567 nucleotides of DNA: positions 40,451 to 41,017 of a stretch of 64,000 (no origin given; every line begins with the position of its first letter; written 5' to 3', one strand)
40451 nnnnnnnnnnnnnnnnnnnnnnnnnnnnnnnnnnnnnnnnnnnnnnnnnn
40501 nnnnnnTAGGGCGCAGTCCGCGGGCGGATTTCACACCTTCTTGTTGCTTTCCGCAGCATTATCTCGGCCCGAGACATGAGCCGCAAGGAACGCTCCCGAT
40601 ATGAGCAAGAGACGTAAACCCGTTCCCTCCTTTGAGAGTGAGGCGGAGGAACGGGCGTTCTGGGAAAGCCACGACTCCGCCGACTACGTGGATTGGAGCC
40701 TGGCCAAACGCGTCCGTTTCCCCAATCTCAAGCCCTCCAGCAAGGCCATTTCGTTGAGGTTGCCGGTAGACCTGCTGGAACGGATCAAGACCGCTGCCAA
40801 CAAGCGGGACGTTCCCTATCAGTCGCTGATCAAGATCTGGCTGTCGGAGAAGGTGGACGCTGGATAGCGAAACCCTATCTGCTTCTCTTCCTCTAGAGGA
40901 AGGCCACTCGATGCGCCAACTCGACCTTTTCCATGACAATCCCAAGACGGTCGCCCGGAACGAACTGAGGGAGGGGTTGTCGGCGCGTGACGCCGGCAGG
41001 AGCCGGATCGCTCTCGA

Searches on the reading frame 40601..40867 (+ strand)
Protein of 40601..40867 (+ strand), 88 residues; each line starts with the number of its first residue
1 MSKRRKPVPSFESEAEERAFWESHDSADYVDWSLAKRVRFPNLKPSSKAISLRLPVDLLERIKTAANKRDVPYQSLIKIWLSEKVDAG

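Call 59: search_protein_families(library=pfam, proteins=[window:40601-40867:+], max_evalue=0.01)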
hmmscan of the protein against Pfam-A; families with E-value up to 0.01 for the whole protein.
window:40601-40867:+ (88 aa): 1 family
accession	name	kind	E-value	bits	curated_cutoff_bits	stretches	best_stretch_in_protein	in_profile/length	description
PF12441.14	CopG_antitoxin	-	1e-35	122.8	28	1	6-84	1-79/79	CopG antitoxin of type II toxin-antitoxin system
